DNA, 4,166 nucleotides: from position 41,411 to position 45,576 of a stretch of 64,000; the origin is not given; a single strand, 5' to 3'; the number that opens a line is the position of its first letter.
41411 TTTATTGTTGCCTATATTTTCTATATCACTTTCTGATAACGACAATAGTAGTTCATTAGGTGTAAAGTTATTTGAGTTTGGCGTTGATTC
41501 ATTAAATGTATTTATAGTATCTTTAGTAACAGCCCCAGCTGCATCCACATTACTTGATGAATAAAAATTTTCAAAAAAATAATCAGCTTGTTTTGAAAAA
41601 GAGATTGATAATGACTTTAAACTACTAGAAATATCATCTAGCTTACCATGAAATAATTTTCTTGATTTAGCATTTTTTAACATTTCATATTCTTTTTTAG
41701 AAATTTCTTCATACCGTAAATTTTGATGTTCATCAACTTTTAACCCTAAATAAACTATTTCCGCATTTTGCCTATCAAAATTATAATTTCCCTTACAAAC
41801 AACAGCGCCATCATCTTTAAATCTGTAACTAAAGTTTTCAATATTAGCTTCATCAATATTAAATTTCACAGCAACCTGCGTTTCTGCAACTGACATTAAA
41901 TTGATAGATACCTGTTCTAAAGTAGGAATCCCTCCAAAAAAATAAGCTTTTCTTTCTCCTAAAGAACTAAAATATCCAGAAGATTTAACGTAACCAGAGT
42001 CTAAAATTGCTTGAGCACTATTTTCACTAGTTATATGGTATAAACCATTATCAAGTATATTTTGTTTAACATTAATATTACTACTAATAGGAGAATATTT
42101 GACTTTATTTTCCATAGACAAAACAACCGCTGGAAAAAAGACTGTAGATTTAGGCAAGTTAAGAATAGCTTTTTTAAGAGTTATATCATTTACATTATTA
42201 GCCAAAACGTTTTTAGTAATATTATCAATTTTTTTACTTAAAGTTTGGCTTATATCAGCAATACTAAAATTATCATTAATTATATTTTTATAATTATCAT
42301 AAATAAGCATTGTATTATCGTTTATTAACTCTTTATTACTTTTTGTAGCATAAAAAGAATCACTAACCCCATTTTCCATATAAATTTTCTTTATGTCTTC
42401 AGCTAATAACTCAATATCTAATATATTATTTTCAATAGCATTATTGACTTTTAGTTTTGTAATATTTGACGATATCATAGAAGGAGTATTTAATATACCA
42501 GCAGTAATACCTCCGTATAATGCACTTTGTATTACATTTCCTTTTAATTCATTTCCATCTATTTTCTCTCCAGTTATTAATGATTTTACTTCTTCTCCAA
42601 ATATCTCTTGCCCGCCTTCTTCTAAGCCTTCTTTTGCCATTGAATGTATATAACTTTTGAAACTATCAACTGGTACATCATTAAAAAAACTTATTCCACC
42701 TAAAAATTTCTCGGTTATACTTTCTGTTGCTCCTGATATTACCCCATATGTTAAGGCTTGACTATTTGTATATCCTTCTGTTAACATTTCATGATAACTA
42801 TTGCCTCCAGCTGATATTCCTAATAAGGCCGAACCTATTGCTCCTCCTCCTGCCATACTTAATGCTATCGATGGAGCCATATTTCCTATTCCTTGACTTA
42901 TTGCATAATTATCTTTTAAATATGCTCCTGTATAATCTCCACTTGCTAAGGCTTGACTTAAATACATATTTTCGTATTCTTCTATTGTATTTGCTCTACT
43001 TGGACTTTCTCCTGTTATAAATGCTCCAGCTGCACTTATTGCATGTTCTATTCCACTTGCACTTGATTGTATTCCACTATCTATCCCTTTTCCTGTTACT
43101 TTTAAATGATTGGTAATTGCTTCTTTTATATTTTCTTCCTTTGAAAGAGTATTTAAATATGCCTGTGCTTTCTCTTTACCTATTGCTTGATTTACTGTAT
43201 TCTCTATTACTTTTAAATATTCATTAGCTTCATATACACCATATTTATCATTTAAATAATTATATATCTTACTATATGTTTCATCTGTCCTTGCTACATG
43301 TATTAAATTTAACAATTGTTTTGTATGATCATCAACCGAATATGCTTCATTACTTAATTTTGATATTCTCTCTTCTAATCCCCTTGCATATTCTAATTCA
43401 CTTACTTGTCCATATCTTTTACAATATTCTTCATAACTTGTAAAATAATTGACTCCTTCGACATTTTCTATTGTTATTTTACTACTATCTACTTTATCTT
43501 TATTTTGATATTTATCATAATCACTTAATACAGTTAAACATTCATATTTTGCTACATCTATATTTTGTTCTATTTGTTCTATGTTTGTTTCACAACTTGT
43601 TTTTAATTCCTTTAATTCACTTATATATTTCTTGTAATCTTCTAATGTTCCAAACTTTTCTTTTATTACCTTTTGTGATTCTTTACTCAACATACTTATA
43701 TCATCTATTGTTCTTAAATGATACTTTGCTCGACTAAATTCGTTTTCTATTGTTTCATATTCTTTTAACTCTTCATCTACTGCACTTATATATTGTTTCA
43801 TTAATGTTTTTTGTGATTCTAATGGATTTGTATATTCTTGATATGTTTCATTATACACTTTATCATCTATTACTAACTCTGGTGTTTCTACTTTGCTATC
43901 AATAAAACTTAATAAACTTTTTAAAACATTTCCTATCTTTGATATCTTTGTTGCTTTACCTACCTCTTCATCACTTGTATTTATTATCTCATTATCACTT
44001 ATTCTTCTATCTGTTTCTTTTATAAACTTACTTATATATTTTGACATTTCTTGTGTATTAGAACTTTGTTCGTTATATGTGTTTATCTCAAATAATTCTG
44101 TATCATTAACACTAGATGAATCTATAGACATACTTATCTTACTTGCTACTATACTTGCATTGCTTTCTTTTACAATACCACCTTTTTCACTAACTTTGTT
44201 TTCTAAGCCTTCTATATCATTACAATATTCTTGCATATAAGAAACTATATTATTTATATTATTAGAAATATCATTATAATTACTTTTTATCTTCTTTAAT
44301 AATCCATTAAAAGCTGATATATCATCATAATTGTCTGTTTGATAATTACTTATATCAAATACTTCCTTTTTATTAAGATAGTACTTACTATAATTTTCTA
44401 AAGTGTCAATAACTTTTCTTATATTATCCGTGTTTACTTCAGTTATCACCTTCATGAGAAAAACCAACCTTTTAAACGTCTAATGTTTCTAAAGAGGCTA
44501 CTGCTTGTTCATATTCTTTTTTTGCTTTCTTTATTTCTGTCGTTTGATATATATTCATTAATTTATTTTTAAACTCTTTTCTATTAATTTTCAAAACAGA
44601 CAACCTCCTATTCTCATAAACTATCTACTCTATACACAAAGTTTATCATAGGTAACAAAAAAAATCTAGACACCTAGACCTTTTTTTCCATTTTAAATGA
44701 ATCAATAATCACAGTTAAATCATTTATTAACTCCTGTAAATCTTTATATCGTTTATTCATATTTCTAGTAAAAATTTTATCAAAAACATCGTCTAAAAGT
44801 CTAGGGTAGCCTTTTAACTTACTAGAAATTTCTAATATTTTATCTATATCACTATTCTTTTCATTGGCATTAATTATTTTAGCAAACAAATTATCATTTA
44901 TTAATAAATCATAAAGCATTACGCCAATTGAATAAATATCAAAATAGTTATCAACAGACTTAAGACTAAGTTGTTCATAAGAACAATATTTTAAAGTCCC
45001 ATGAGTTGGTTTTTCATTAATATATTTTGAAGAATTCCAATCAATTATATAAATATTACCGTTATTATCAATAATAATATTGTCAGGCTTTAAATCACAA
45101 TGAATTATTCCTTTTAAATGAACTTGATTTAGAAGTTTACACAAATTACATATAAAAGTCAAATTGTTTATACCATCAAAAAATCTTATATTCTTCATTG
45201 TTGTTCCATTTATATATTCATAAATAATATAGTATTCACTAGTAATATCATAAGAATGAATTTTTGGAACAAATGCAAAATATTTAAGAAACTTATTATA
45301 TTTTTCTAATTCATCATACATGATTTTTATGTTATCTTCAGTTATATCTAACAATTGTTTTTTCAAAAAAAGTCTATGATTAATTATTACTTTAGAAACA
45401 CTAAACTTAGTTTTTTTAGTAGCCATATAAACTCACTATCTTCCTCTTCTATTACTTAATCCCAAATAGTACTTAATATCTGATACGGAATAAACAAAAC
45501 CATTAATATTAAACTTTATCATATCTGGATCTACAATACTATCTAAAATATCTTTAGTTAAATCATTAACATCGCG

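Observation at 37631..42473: Giant 2278-aa LXG protein with a roughly 1600-aa C-terminal extension of unknown function and no obvious immunity gene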

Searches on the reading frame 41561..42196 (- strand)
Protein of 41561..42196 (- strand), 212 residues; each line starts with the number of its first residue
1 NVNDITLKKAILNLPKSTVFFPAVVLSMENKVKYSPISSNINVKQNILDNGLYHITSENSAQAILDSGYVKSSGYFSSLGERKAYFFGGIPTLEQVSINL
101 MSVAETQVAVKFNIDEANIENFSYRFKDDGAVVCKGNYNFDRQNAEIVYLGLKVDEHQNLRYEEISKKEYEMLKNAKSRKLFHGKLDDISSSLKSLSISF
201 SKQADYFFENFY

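Call 16: search_protein_families(library=pfam, proteins=[window:41561-42196:-], max_evalue=10)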
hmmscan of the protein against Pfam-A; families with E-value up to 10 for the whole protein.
seq(212 aa): 3 families
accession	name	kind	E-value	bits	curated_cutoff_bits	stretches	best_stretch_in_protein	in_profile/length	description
PF20183.3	DUF6546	-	0.0075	16.1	23.5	1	158-211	15-69/202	Family of unknown function (DUF6546)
PF15633.11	Tox-ART-HYD1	-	0.051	14.6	25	1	52-72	1-21/97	HYD1 signature containing ADP-ribosyltransferase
PF06517.16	Orthopox_A43R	-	0.11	12.8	27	1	124-167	25-67/195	Orthopoxvirus A43R protein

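Call 28: find_homologous_proteins(query=window:41567-42175:-, max_evalue=0.01)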
Query seq(203 aa): 164 candidates shared short words with the query, none scored E <= 0.01.

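Call 47: find_related_loci(query=A3, collection=metagenome_contigs, flank=6000)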
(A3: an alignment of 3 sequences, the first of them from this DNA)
Query A3 (212 aa) in metagenome_contigs; peptide patterns used: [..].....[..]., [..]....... (x = any residue, [..] = any of these).
365 stretches matched a pattern; 2 encode a relative of the query (tblastn E <= 1e-3); 2 distinct loci.
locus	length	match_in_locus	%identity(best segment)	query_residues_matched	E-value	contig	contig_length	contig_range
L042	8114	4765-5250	31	33-190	3e-15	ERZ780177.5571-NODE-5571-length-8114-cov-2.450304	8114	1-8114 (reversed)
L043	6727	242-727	31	33-190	3e-15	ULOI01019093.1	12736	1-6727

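Call 71: predict_structure(alignment_id=A5)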
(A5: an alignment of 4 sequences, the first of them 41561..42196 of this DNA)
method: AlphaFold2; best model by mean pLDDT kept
length: 212 residues; sequences in the alignment: 4
mean_pLDDT: 68.9   pTM: 0.66
mean pLDDT of the five models: 68.9, 68.3, 68.3, 68.1, 67.4
residues with pLDDT >= 90: 54; 70-90: 70; 50-70: 16; < 50: 72
segments of 3 or more residues with pLDDT < 50: 1-31, 75-80, 177-209
pLDDT, mean of each block of 10 residues (from residue 1): 36 35 30 75 89 92 95 57 85 76 80 89 72 88 95 74 91 65 45 44 41 42
secondary structure, 60 per line:
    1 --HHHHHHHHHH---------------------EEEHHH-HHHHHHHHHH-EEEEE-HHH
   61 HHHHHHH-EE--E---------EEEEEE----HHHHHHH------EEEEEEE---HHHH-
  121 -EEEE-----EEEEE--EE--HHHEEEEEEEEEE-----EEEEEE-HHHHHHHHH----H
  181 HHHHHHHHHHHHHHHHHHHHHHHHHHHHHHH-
elements in order: H3-12 E34-36 H41-50 E52-56 H58-67 E83-88 H93-99 E106-112 H116-119 E122-125 E131-135 E145-154 E160-165 H167-175 H180-211

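Call 73: fold_search(model_id=the predicted structure, library=pdb)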
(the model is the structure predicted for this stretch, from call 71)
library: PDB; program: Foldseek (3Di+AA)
matches with E <= 10: 230; with E <= 0.001: 0
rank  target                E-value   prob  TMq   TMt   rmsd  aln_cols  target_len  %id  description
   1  6mf5_A                7.2e-01  0.05  0.13  0.12  19.7       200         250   11  Crystal structure of budding yeast Cdc5 polo-box domain in complex with Spc72 phosphopeptide. (released 2020-02-19)
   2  7kgj_B                8.6e-01  0.07  0.17  0.24  10.0       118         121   10  Crystal structure of synthetic nanobody (Sb45) complexes with SARS-CoV-2 receptor binding domain (released 2021-02-03)
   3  8ee2_H                9.7e-01  0.07  0.18  0.25  10.5       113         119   11  Crystal Structure of Nanobody VHH219 Bound to Its Antigen PA14 Cif (released 2023-09-13)
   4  8ee2_D                9.7e-01  0.07  0.17  0.24   9.5       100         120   10  Crystal Structure of Nanobody VHH219 Bound to Its Antigen PA14 Cif (released 2023-09-13)
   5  3vza_A                1.0e+00  0.07  0.11  0.21  13.1       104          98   14  Crystal structure of the chicken Spc24-Spc25 globular domain in complex with CENP-T peptide (released 2013-04-03)
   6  7voa_A                1.2e+00  0.04  0.12  0.17  11.6       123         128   10  Crystal structure of SARS-CoV-2 RBD in complex with aRBD5 (released 2022-08-10)
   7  8tg4_A                1.4e+00  0.23  0.27  0.31   6.0       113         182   13  tRNA 2'-phosphotransferase (Tpt1) from Aeropyrum pernix in complex with ADP-ribose-2"-phosphate and 2'-OH RNA (released 2023-11-08)
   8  8eln_H                1.4e+00  0.04  0.17  0.23  11.5       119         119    7  Crystal Structure of Nanobody VHH222 Bound to Its Antigen PA14 Cif (released 2023-10-18)
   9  3vz9_B                1.5e+00  0.07  0.12  0.22  13.6       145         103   10  Crystal structure of the chicken Spc24-Spc25 globular domain (released 2013-04-03)
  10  6yfo_AA               1.6e+00  0.03  0.13  0.18  17.7       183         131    6  Virus-like particle of bacteriophage GQ-907 (released 2020-09-02)
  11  7zk1_C                1.7e+00  0.04  0.16  0.22  11.2       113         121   11  Crystal structure of cystinosin from Arabidopsis thaliana bound to sybody and nanobody (released 2022-08-31)
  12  8th4_B                1.7e+00  0.02  0.15  0.21  12.6       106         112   16  Structure of AT118-L Nanobody Antagonist in Complex with the Angiotensin II Type I Receptor and Losartan (released 2024-05-22)
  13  8e1b                  2.0e+00  0.04  0.15  0.22   9.0       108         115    7  Crystal Structure of Nanobody VHH108 Specific for PA14 Cif (released 2023-10-04)
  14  8skj_G                2.0e+00  0.02  0.13  0.18  12.5       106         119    8  Crystal structure of a Nanobody bound to the V5 peptide. (released 2023-11-22)
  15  9ots_D                2.0e+00  0.01  0.09  0.08  16.3       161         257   14  Cryo-EM structure of the T9SS PORkN ring complex of P. Gingivalis (released 2025-08-06)
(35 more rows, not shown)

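Call 75: search_solved_structures(query=A4, max_evalue=10, show_alignments=3)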
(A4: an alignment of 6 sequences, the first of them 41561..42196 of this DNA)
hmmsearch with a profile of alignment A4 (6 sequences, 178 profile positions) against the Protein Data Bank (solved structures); distinct sequences matched with E-value up to 10: 0.

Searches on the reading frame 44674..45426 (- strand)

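Call 5: search_protein_families(library=pfam, proteins=[window:44674-45426:-], max_evalue=0.01)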
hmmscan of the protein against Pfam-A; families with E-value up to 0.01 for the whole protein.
window:44674-45426:- (250 aa): 6 families
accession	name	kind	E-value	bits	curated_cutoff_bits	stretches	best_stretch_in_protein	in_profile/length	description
PF00069.31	Pkinase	-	2.7e-24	86.4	31.7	1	36-228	45-253/263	Protein kinase domain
PF03109.22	ABC1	-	3.3e-09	36.7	22.9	1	52-139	131-220/244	ABC1 atypical kinase-like domain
PF07714.23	PK_Tyr_Ser-Thr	-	2.9e-08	33.8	23.1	1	60-226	71-248/258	Protein tyrosine and serine/threonine kinase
PF01636.29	APH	-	6.9e-06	26.4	23.2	1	105-135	168-199/239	Phosphotransferase enzyme family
PF01163.29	RIO1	-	3.3e-05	24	22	1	65-135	81-153/187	RIO domain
PF19974.5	TCAD9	-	0.0035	17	40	1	103-133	295-324/429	Ternary complex associated domain 9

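Call 98: search_protein_families(library=ncbifam, proteins=[window:44674-45426:-], max_evalue=0.001)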
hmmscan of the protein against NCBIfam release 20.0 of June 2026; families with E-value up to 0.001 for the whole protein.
window:44674-45426:- (250 aa): 20 families
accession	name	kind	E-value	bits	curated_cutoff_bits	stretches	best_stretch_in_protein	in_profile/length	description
NF033483.0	PknB_PASTA_kin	equivalog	7e-27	94.7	450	1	64-245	81-273/563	Stk1 family PASTA domain-containing Ser/Thr kinase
NF047741.1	antiphage_MADS6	equivalog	4.7e-18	65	460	1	62-242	270-462/612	methylation-associated defense system protein kinase MAD6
NF009651.0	PRK13184.1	equivalog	2.3e-15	55.7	839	1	92-239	119-289/932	serine/threonine-protein kinase PknD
NF052427.1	StpK7MSMEG_1200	equivalog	1.6e-13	50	900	1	55-235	71-263/601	serine/threonine protein kinase StpK7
NF038150.1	lanthi_synth_IV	equivalog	3.1e-12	45.6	650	1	90-217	302-434/851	class IV lanthionine synthetase LanL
NF038151.1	lanthi_synth_III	equivalog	8.7e-10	37.6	575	1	92-179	342-427/833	class III lanthionine synthetase LanKC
NF011460.0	PRK14879.1-1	equivalog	3.4e-09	36.2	199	1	50-142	72-166/232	Kae1-associated kinase Bud32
TIGR03724.2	arch_bud32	equivalog_domain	5.4e-09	35.8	125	1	54-141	58-139/193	KEOPS complex kinase/ATPase Bud32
NF011464.0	PRK14879.1-7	equivalog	2.1e-08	34.2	246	1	8-134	24-150/221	Kae1-associated kinase Bud32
NF011462.0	PRK14879.1-3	equivalog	1.2e-07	31.7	174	1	59-133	62-128/192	Kae1-associated kinase Bud32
NF007174.0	PRK09605.1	equivalog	1.4e-07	30.4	447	1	53-139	400-479/535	bifunctional N(6)-L-threonylcarbamoyladenine synthase/serine/threonine protein kinase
TIGR01982.1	UbiB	equivalog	2.5e-07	29.7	487.55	1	52-130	220-300/436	2-polyprenylphenol 6-hydroxylase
NF058632.1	SerThrKinPrkT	equivalog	2.6e-07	30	280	1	63-239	94-260/322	serine/threonine protein kinase PrkT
NF011463.0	PRK14879.1-4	equivalog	3.4e-07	29.9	188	1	63-138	91-165/237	Kae1-associated kinase Bud32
NF043056.1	T4SS_LegK1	equivalog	5.3e-07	28.6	550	1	98-190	201-298/516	Dot/Icm T4SS effector kinase LegK1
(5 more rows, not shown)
